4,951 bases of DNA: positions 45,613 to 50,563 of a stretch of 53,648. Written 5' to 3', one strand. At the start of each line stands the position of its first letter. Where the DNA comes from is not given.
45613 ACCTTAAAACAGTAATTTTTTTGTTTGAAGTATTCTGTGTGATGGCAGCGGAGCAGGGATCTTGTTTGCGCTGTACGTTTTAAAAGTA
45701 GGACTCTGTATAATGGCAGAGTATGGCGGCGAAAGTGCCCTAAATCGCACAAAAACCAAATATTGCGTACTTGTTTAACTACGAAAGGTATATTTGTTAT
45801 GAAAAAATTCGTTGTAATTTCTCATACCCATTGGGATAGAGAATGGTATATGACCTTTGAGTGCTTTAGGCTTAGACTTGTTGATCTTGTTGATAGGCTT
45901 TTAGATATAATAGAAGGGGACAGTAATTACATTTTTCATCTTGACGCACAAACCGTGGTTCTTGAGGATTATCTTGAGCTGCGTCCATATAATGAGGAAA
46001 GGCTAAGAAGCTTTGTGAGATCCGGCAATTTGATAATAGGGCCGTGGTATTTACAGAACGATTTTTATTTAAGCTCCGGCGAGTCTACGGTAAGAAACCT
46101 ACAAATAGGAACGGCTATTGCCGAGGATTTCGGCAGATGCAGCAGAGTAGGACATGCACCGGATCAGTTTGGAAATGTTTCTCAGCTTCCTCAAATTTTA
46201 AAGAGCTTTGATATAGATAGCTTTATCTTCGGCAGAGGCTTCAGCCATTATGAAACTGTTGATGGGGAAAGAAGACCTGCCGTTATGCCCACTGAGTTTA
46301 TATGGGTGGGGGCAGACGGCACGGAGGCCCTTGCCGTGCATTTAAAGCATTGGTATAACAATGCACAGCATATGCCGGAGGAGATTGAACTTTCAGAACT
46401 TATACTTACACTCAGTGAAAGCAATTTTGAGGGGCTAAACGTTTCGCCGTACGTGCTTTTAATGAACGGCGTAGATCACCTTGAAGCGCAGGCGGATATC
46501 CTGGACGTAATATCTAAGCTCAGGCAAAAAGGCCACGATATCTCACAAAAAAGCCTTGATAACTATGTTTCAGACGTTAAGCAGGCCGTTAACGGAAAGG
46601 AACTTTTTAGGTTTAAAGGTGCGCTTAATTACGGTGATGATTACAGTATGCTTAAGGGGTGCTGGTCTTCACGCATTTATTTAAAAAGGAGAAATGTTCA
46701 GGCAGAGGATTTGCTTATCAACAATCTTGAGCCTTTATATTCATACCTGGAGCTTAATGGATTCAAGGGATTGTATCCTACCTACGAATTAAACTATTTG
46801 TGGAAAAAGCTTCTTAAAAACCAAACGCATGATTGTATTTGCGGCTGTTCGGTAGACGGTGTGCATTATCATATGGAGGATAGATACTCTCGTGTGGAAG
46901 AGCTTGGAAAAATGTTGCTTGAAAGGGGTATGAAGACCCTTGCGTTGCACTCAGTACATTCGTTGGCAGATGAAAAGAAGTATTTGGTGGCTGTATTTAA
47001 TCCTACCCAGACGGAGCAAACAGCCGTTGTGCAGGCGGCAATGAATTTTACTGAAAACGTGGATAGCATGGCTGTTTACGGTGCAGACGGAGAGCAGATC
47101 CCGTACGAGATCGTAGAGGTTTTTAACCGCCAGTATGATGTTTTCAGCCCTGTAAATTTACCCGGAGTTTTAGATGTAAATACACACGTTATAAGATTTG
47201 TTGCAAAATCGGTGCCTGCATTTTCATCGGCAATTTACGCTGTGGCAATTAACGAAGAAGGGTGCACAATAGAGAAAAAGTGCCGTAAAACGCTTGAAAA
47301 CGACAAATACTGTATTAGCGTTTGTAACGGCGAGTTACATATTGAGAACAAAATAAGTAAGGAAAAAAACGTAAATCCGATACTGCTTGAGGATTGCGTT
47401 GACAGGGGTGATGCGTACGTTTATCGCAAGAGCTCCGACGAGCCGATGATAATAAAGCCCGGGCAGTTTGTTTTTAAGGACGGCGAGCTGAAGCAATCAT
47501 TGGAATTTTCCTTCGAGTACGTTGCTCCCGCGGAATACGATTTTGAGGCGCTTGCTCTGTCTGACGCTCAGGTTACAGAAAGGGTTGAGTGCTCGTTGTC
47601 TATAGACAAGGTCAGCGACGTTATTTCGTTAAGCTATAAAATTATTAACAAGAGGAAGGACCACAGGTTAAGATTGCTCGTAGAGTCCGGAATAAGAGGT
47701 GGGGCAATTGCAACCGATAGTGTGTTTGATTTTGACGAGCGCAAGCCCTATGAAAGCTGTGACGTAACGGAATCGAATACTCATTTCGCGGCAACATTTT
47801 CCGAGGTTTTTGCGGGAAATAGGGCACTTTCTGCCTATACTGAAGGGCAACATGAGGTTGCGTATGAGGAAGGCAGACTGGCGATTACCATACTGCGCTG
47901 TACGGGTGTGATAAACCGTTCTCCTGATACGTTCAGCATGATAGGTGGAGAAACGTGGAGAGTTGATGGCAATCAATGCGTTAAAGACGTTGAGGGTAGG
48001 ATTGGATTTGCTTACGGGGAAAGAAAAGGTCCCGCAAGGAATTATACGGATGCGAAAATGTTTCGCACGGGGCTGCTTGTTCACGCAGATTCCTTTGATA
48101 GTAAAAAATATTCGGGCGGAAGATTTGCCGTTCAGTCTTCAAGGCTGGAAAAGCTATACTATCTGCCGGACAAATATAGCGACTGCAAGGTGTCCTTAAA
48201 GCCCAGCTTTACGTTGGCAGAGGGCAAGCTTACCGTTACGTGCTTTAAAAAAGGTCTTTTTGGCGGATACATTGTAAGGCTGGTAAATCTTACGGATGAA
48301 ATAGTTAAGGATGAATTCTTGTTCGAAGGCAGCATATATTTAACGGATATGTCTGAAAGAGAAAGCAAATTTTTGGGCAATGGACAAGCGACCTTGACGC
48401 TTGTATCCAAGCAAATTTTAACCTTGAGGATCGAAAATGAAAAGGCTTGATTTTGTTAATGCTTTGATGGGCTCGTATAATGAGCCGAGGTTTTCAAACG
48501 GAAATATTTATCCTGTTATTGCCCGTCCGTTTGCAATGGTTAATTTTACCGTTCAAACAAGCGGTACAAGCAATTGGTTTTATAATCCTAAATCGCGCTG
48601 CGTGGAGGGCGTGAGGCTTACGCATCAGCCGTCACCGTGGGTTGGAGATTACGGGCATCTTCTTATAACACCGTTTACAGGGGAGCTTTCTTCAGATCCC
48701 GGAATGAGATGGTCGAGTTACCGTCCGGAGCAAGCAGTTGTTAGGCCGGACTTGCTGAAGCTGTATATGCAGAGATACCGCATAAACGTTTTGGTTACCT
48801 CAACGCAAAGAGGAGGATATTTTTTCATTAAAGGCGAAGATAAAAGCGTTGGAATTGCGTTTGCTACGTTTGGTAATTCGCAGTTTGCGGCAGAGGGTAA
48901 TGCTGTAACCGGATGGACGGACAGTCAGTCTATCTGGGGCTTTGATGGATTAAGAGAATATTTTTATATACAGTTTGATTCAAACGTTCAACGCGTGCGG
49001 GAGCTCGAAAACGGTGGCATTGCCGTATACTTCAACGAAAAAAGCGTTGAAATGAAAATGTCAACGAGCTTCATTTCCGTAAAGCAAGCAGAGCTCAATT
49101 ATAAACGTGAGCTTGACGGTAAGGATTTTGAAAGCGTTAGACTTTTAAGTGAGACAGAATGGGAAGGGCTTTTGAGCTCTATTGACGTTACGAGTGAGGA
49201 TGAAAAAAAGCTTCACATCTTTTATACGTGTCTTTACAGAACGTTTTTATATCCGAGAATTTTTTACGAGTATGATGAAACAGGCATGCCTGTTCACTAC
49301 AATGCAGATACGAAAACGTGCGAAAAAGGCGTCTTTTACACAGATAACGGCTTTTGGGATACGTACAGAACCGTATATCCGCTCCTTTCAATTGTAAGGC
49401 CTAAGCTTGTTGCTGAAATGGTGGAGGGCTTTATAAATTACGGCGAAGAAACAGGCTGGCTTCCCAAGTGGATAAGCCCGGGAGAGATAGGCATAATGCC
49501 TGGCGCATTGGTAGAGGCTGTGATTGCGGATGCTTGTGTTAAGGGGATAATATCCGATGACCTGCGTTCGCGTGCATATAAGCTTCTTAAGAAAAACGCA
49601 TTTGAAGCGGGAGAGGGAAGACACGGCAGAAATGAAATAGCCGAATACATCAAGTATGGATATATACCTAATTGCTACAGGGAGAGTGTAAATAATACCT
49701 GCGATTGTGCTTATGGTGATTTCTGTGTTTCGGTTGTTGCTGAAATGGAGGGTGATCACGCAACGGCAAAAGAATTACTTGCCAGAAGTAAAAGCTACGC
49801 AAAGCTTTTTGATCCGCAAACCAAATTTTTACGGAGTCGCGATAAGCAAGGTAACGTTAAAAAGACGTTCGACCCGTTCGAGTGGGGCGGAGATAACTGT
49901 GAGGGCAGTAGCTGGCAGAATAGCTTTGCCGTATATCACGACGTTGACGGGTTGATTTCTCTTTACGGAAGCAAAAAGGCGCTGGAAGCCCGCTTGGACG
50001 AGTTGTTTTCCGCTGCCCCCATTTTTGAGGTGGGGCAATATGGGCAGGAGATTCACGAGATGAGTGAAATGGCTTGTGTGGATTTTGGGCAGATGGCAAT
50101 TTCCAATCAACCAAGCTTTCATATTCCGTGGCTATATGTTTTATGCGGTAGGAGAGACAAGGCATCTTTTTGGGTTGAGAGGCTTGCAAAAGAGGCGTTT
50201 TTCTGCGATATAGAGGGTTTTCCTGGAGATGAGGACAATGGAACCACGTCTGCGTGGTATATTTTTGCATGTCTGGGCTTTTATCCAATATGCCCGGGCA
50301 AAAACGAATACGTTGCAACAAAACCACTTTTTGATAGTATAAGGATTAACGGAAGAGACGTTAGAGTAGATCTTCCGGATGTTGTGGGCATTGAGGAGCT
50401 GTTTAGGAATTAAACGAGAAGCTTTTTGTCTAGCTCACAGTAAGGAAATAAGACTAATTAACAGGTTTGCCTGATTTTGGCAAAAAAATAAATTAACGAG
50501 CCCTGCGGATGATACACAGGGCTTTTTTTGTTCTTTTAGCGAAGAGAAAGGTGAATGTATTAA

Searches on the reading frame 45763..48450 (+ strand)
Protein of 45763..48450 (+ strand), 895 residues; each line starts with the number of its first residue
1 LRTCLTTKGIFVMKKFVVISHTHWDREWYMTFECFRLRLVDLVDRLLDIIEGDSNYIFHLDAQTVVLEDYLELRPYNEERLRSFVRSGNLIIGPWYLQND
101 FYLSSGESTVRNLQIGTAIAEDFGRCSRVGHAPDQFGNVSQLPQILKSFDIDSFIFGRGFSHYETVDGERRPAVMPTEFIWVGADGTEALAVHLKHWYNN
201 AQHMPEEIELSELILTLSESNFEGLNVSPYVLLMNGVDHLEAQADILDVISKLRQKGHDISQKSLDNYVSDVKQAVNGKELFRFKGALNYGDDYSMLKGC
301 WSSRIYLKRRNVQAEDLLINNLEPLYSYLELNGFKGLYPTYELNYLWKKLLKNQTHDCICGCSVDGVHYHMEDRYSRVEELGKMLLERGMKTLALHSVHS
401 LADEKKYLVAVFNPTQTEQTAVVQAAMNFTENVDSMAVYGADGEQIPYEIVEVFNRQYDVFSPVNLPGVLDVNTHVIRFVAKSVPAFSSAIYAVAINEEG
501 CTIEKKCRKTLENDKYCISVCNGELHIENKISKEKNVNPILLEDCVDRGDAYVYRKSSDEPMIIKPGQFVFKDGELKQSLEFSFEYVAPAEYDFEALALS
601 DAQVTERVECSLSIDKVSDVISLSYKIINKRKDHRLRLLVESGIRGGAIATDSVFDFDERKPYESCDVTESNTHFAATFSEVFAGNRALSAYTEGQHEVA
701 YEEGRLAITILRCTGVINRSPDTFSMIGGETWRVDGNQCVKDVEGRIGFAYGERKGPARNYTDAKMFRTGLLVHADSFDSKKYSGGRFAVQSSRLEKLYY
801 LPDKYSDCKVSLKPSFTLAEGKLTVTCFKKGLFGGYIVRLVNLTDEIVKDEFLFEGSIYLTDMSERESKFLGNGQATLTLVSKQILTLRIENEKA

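Call 3: search_protein_families(library=pfam, proteins=[window:45763-48450:+], max_evalue=0.01)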
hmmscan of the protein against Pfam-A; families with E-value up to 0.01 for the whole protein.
window:45763-48450:+ (895 aa): 2 families
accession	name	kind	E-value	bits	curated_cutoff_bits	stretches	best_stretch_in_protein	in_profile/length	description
PF01074.27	Glyco_hydro_38N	-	5.5e-31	108.4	25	1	16-282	2-267/270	Glycosyl hydrolases family 38 N-terminal domain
PF09261.16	Alpha-mann_mid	-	4.6e-16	59.1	31.1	1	297-393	3-96/96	Alpha mannosidase middle domain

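Call 4: search_protein_families(library=ncbifam, proteins=[window:45763-48450:+], max_evalue=0.01)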
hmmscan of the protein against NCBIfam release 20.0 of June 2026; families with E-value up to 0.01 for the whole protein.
window:45763-48450:+ (895 aa): 1 family
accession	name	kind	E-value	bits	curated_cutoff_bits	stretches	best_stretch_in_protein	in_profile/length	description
NF007331.0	PRK09819.1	equivalog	4.5e-107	359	1138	1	15-660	5-645/885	mannosylglycerate hydrolase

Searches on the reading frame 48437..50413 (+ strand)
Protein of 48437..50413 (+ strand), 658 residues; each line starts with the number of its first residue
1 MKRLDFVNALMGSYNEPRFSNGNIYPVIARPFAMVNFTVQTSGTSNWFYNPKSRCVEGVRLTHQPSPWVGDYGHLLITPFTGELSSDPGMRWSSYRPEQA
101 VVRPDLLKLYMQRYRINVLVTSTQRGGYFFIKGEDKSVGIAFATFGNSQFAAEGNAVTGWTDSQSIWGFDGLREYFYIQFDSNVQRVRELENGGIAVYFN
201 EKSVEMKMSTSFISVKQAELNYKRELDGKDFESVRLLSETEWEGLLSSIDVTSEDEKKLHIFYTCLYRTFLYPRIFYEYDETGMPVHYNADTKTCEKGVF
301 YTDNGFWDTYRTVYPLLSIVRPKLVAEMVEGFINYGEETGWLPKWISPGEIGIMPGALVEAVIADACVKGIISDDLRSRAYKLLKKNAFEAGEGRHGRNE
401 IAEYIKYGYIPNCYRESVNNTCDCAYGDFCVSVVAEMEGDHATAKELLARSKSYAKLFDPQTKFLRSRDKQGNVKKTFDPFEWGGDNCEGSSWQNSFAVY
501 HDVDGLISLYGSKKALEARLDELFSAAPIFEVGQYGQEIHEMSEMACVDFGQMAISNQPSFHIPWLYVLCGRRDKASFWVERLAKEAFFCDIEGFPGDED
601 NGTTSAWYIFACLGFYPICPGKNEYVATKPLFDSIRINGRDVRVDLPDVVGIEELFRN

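Call 3: search_protein_families(library=pfam, proteins=[window:48437-50413:+], max_evalue=0.01)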
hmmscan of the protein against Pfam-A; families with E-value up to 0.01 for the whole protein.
window:48437-50413:+ (658 aa): 2 families
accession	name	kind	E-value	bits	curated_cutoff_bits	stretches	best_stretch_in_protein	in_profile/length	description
PF07971.18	Glyco_hydro_92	-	2e-124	416.5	24.6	1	217-638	1-411/464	Glycosyl hydrolase family 92 catalytic domain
PF17678.7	Glyco_hydro_92N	-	1.7e-26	93.9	34.5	1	6-196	1-204/236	Glycosyl hydrolase family 92 N-terminal domain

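Call 4: search_protein_families(library=ncbifam, proteins=[window:48437-50413:+], max_evalue=0.01)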
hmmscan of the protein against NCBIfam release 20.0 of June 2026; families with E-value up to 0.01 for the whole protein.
window:48437-50413:+ (658 aa): 2 families
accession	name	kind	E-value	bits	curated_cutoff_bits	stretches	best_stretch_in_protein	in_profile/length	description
TIGR01180.1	aman2_put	subfamily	4e-130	435.2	249.55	1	4-638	37-691/749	GH92 family glycosyl hydrolase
NF035929.1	lectin_1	subfamily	3e-46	158.1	800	1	201-634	256-674/886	lectin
